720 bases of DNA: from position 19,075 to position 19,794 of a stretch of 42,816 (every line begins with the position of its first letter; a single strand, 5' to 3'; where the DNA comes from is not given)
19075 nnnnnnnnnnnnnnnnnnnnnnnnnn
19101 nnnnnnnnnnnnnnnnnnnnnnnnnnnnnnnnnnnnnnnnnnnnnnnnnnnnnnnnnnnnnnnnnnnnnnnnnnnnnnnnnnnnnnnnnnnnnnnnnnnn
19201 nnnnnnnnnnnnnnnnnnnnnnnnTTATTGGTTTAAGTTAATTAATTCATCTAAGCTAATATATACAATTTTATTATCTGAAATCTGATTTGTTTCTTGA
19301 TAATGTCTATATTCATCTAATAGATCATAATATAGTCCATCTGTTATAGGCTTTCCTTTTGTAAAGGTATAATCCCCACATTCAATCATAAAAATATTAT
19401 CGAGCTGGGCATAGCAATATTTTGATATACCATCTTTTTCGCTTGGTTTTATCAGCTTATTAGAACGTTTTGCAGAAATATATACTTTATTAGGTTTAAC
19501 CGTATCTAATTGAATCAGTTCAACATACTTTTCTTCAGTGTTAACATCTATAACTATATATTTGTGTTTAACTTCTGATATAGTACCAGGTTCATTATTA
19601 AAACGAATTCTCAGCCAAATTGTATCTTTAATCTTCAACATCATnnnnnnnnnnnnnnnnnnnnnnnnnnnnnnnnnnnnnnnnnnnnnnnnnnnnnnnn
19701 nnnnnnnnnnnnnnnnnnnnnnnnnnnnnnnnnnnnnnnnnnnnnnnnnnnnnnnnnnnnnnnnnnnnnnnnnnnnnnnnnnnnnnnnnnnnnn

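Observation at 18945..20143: Non-canonical TA neighbourhood: int-coupled orphan MazE homolog converging on a Panacea-antitoxin / MazF-like toxin pair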

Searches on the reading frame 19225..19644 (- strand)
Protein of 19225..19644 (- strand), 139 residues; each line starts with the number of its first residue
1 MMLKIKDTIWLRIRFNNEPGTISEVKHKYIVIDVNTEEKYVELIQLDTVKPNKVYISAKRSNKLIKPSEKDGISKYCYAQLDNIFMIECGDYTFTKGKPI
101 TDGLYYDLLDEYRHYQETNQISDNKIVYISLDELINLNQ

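Call 3: search_protein_families(library=pfam, proteins=[window:19225-19644:-], max_evalue=1)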
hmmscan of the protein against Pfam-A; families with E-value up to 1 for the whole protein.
window:19225-19644:- (139 aa): 0 families

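Call 4: search_protein_families(library=phrogs, proteins=[window:19225-19644:-], max_evalue=0.01)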
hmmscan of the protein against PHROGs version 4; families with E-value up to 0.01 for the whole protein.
window:19225-19644:- (139 aa): 0 families

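Call 6: search_protein_families(library=padloc, proteins=[window:19225-19644:-], max_evalue=1)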
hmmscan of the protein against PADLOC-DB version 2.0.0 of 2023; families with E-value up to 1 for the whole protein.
window:19225-19644:- (139 aa): 0 families

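Call 7: search_protein_families(library=ncbifam, proteins=[window:19225-19644:-], max_evalue=1)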
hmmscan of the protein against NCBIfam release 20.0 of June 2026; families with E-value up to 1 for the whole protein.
window:19225-19644:- (139 aa): 0 families

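Call 9: find_homologous_proteins(query=window:19225-19644:-, max_evalue=0.001)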
Query window:19225-19644:- (139 aa): 2 proteins with E <= 0.001 among 20 candidates.
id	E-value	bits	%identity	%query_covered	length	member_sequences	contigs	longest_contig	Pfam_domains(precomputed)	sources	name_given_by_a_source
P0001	2.2e-86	305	100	100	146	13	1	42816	-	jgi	jgi:hypothetical protein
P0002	5.7e-66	239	84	93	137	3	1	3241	-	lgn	-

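Call 13: find_encoding_contigs(protein=P0002, flank=5000)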
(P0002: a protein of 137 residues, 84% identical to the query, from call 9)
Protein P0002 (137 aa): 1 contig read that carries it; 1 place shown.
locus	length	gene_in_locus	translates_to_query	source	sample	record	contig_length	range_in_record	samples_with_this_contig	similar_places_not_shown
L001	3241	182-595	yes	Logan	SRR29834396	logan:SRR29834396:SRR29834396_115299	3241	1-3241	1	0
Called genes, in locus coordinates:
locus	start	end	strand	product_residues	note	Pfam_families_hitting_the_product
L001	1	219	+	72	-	?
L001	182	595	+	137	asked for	-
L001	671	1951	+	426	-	PF00874:PRD, PF00359:PTS_EIIA_2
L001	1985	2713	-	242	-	PF01182:Glucosamine_iso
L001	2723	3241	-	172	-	?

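Call 19: predict_structure(protein=window:19225-19644:-)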
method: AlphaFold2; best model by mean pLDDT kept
length: 139 residues; sequences in the alignment: 1
mean_pLDDT: 31.8   pTM: 0.25
mean pLDDT of the five models: 31.8, 30.8, 30.3, 27.2, 25.7
residues with pLDDT >= 90: 0; 70-90: 0; 50-70: 2; < 50: 137
segments of 3 or more residues with pLDDT < 50: 1-109, 111-113, 115-139
pLDDT, mean of each block of 10 residues (from residue 1): 30 30 33 36 30 25 25 27 31 29 44 46 30 28
secondary structure, 60 per line:
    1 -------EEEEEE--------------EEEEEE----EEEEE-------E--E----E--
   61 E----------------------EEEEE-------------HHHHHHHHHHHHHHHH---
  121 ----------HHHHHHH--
elements in order: E8-13 E28-33 E38-42 E84-88 H102-117 H131-137

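Call 20: search_solved_structures(query=window:19225-19644:-, max_evalue=10, show_alignments=3)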
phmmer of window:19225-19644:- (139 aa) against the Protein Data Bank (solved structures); distinct sequences matched with E-value up to 10: 2.
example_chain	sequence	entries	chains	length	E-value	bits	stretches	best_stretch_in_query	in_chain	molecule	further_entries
4q9a_A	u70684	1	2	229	0.21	14.9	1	72-115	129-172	Tat pathway signal sequence domain protein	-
9h91_T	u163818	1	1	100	0.35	14.2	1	36-106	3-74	50S ribosomal protein L23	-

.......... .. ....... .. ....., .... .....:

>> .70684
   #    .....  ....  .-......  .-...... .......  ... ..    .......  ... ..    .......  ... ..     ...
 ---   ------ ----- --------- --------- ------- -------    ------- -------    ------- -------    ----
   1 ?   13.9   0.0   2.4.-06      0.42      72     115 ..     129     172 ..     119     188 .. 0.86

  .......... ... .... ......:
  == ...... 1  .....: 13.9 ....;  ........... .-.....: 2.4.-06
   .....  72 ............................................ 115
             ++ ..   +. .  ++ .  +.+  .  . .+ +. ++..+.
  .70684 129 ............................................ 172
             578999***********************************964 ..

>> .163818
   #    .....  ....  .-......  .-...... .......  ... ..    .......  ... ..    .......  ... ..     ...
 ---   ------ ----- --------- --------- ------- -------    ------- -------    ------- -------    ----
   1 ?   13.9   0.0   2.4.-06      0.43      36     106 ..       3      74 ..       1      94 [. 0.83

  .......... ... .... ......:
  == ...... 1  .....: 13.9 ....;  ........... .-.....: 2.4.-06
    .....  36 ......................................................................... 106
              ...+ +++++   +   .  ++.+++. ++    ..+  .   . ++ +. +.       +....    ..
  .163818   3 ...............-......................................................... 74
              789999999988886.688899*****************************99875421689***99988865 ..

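Call 21: search_protein_representatives(protein=window:19225-19644:-)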
Query: 139 residues. Proteins with E-value up to 0.001 (for the whole library): 40; up to 1e-10: 13; up to 1e-30: 1. The best 40 are listed.
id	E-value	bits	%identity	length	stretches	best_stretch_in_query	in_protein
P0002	1.8e-66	238.5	84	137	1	1-129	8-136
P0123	8.1e-23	97.2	42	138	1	2-138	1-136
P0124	1.6e-20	89.8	37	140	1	7-139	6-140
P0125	1.3e-15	73.9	41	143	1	3-139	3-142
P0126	4.3e-15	72.2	39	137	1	2-138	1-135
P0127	6.3e-15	71.7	38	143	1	2-138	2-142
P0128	1.5e-13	67.2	37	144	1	3-136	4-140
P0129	4.9e-13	65.6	40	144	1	5-138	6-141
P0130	7.6e-13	64.9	40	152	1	3-138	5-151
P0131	1.2e-12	64.3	34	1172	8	34-117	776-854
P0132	1.6e-12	63.9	35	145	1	2-138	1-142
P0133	9.5e-12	61.4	36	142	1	3-138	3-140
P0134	4.2e-11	59.3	35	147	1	6-138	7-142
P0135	2.2e-10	57.0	33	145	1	2-138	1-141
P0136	2.3e-10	56.9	36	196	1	3-138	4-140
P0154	4.0e-05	40.0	31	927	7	10-59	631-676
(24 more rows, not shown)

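Call 25: search_solved_structures(query=A1, max_evalue=10, show_alignments=3)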
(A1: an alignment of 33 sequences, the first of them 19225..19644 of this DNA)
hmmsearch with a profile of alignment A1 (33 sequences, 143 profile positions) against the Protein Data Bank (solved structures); distinct sequences matched with E-value up to 10: 3.
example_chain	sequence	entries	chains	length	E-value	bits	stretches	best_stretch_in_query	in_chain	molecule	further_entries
2yy5_A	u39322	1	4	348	0.11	15.5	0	49-86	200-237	Tryptophanyl-tRNA synthetase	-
4pcw_A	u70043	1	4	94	0.15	15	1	83-139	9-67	Filaggrin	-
8khw_A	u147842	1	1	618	0.83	12.6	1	18-62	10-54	DUF4962 domain-containing protein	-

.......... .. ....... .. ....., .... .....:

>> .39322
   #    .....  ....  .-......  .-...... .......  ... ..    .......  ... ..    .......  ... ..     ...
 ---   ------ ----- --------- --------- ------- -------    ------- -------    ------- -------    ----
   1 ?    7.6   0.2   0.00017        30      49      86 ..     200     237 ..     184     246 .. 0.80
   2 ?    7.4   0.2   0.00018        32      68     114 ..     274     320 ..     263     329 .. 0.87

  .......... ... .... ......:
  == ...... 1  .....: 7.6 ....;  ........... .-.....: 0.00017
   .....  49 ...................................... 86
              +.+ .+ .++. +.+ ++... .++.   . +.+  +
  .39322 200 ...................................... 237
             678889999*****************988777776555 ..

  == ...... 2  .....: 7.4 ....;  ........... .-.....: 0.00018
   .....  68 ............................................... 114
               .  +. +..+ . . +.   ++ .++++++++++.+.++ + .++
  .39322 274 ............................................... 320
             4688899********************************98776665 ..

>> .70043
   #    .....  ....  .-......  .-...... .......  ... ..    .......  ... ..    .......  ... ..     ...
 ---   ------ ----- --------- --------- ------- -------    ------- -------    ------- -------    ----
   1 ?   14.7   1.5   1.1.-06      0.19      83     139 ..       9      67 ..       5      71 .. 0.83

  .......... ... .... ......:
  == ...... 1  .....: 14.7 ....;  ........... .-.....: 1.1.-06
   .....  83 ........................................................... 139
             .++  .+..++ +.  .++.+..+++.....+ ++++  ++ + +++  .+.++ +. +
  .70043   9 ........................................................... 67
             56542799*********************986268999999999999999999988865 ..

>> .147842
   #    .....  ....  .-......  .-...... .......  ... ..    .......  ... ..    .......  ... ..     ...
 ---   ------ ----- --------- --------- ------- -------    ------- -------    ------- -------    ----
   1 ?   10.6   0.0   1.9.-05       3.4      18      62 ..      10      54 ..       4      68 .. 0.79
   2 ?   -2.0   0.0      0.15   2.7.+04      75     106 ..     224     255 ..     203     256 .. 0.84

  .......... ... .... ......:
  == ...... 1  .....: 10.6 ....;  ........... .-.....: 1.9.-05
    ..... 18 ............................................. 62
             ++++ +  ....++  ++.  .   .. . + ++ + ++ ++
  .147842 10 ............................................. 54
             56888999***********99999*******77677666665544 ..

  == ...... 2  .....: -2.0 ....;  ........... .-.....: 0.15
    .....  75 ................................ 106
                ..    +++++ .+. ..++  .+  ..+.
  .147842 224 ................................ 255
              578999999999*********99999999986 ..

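Call 26: search_protein_families(library=pfam, alignment_id=A1, max_evalue=1)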
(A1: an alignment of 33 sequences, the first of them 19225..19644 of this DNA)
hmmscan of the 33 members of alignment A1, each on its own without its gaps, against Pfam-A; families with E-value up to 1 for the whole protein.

A. member 1, window:19225-19644:- (139 aa): 0 families

B. families by the number of members that match (of 33 scanned): 19 families
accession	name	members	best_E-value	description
PF02452.23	PemK_toxin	3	0.00027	PemK-like, MazF-like toxin of type II toxin-antitoxin system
PF03888.20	MucB_RseB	1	0.0061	MucB/RseB N-terminal domain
PF03269.20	DUF268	1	0.0075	Caenorhabditis protein of unknown function, DUF268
PF22353.1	PF1197-like_C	1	0.015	NAD(P)H:rubredoxin oxidoreductase, C-terminal domain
PF09183.16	DUF1947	1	0.017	Domain of unknown function (DUF1947)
PF13588.12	HSDR_N_2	1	0.029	Type I restriction enzyme R protein N terminus (HSDR_N)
PF13614.12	AAA_31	1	0.058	AAA domain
PF16566.10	CREPT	1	0.059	Cell-cycle alteration and expression-elevated protein in tumour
PF21690.3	MJ1010-like_2nd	1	0.063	Uncharacterized ATP-binding protein MJ1010-like, C-terminal domain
PF20033.5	DUF6438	1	0.067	Domain of unknown function (DUF6438)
PF22550.1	CesT_Tir_1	1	0.076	CesT_Tir_1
PF11094.13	UL11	1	0.078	Membrane-associated tegument protein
PF04352.18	ProQ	1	0.079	ProQ/FINO family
PF20445.3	RHS_N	1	0.11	Retrotransposon hot spot proteins N-terminal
PF08458.16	PH_2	1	0.15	Plant pleckstrin homology-like region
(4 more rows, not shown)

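Call 27: find_encoding_contigs(protein=P0123, flank=3000, max_places=3)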
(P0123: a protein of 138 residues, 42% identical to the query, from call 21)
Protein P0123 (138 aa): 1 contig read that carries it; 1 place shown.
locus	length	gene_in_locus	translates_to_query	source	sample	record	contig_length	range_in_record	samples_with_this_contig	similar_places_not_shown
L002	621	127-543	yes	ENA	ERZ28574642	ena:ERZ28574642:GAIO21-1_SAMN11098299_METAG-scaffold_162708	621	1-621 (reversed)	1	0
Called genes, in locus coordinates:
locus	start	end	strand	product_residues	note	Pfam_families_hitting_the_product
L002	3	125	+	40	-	?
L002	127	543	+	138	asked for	-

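Call 28: find_encoding_contigs(protein=P0127, flank=3000, max_places=3)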
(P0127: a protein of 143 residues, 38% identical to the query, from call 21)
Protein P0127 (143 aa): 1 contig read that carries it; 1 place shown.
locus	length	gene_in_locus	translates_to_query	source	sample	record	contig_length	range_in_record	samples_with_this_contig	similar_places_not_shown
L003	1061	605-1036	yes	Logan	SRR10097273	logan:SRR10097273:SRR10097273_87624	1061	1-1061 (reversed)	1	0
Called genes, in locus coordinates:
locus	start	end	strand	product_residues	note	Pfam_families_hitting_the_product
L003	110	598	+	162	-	PF13274:SocA_Panacea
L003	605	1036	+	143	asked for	-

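Call 31: predict_structure(alignment_id=A1)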
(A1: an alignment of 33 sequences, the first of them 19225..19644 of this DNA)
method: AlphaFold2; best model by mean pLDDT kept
length: 139 residues; sequences in the alignment: 33
mean_pLDDT: 96.8   pTM: 0.89
mean pLDDT of the five models: 96.8, 96.4, 96.1, 95.9, 95.9
residues with pLDDT >= 90: 136; 70-90: 3; 50-70: 0; < 50: 0
segments of 3 or more residues with pLDDT < 50: none
pLDDT, mean of each block of 10 residues (from residue 1): 94 95 97 97 98 96 98 97 97 94 98 98 98 96
secondary structure, 60 per line:
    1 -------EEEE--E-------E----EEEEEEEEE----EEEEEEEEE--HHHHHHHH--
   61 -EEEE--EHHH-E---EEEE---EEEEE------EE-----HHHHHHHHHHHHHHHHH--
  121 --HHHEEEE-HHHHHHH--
elements in order: E8-11 E27-35 E40-48 H51-58 E62-65 E77-80 E84-88 H102-118 E126-129 H131-137

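Call 34: fold_search(model_id=the predicted structure, library=pdb)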
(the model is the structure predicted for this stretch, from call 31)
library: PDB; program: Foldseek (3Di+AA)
matches with E <= 10: 513; with E <= 0.001: 4
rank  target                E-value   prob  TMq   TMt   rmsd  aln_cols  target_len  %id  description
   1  7bxy                  6.0e-04  1.00  0.58  0.67   3.8       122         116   16  mRNA interferase from Bacillus cereus (released 2021-04-28)
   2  6kyt_G                7.1e-04  1.00  0.55  0.63   5.0       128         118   12  The structure of the M. tb toxin MazEF-mt1 complex (released 2020-08-05)
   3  6l29_A                7.5e-04  1.00  0.56  0.63   4.1       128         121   10  The structure of the MazF-mt1 mutant (released 2020-08-05)
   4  6kyt_D                8.4e-04  1.00  0.55  0.63   5.0       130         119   12  The structure of the M. tb toxin MazEF-mt1 complex (released 2020-08-05)
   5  5hk0_A                1.2e-03  1.00  0.57  0.70   3.7       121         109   12  Crystal structure of M. tuberculosis MazF-mt3 (Rv1991c) in complex with RNA (released 2017-01-18)
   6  6kys_A                1.5e-03  1.00  0.57  0.66   4.1       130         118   12  The structure of the M. tb toxin MazF-mt1 (released 2020-08-05)
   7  4me7_C                1.5e-03  1.00  0.54  0.65   5.2       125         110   13  Crystal structure of Bacillus subtilis toxin MazF in complex with cognate antitoxin MazE (released 2013-10-23)
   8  4of1_A                1.7e-03  1.00  0.57  0.67   4.0       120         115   14  crystal structure of toxin from staphylococcus aureus Mu50 (released 2015-01-14)
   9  9ikd_B                2.2e-03  1.00  0.59  0.73   3.2       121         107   12  The apo structure of the MazF-mt3 toxin (released 2025-06-11)
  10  6kyt_J                2.3e-03  1.00  0.55  0.67   4.3       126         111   10  The structure of the M. tb toxin MazEF-mt1 complex (released 2020-08-05)
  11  5hkc_A                2.6e-03  1.00  0.60  0.71   3.4       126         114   12  Crystal structure of M. tuberculosis MazF-mt3 T52D-F62D mutant in complex with 8-mer RNA (released 2017-01-18)
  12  5cr2_B                2.7e-03  1.00  0.55  0.68   3.7       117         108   12  E. coli MazF in complex with single strand DNA substrate analog (released 2016-04-06)
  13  4me7_A                3.1e-03  1.00  0.54  0.69   3.8       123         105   14  Crystal structure of Bacillus subtilis toxin MazF in complex with cognate antitoxin MazE (released 2013-10-23)
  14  4me7_B                3.1e-03  1.00  0.54  0.66   4.7       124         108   15  Crystal structure of Bacillus subtilis toxin MazF in complex with cognate antitoxin MazE (released 2013-10-23)
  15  5ckd_A                3.4e-03  1.00  0.53  0.65   4.1       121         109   12  E. coli MazF E24A form III (released 2016-04-06)
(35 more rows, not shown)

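Call 38: search_dna_similar(query=window:19225-19644:-, collection=phages, mode=protein, max_evalue=0.01, max_rows=30)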
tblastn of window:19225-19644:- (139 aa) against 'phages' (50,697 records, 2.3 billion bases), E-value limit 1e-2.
No match.

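Call 59: fold_search(model_id=the predicted structure, library=viral)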
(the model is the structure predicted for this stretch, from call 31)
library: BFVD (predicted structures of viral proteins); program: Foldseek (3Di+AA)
matches with E <= 10: 604; with E <= 0.001: 4
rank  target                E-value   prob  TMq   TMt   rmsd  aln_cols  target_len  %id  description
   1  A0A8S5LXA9            5.6e-05  1.00  0.66  0.74   3.4       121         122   13  Endoribonuclease [Siphoviridae sp. ctRiO19]
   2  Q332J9                2.6e-04  1.00  0.62  0.41   3.6       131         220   18  (no name in the UniProt tables at hand)
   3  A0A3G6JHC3            4.5e-04  1.00  0.57  0.71   4.2       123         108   13  Type II toxin-antitoxin system PemK/MazF family toxin [Lactobacillus phage ViSo-2018a]
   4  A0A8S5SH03            5.9e-04  1.00  0.52  0.52   6.1       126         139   16  PemK-like protein [Siphoviridae sp. ctBCr48]
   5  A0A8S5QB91            1.5e-03  1.00  0.56  0.44   6.2       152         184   14  PemK-like protein [Myoviridae sp. ctdv95]
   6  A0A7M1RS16            1.8e-03  1.00  0.53  0.42   4.1       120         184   16  Uncharacterized protein [uncultured phage cr6_1]
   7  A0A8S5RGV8            2.1e-03  1.00  0.52  0.29   7.8       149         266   14  PemK-like protein [virus sp. ctiha2]
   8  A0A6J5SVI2            5.3e-03  1.00  0.52  0.46   3.8       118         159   15  Uncharacterized protein [uncultured Caudovirales phage]
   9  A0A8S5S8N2            7.8e-03  1.00  0.56  0.64   3.8       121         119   12  PemK-like protein [Phage sp. ctGns7]
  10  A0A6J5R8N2            8.3e-03  1.00  0.57  0.11   4.1       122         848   11  Uncharacterized protein [uncultured Caudovirales phage]
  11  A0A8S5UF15            1.3e-02  1.00  0.52  0.34   4.5       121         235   12  PemK-like protein [Myoviridae sp. ctcyQ27]
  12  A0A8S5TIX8            1.4e-02  1.00  0.49  0.26   4.4       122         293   11  Uncharacterized protein [Myoviridae sp. ctXXl13]
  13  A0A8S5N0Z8            1.5e-02  1.00  0.53  0.42   4.1       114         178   13  Endoribonuclease [Siphoviridae sp. ctpbb7]
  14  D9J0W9                1.8e-02  1.00  0.54  0.39   5.1       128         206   12  Gp171 [Brochothrix phage A9]
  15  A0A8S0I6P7            2.3e-02  0.99  0.38  0.54   6.9       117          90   18  (no name in the UniProt tables at hand)
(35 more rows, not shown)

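Call 85: find_related_loci(query=window:19225-19644:-, collection=metagenome_contigs, flank=3000)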
Query window:19225-19644:- (139 aa) in metagenome_contigs; peptide patterns used: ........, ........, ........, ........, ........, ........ (x = any residue, [..] = any of these).
84 stretches matched a pattern, but none encodes a relative of the query by tblastn (E <= 1e-3).

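Call 86: find_related_loci(query=window:19225-19644:-, collection=viral_contigs, flank=3000)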
Query window:19225-19644:- (139 aa) in viral_contigs; peptide patterns used: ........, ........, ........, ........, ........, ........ (x = any residue, [..] = any of these).
12 stretches matched a pattern, but none encodes a relative of the query by tblastn (E <= 1e-3).
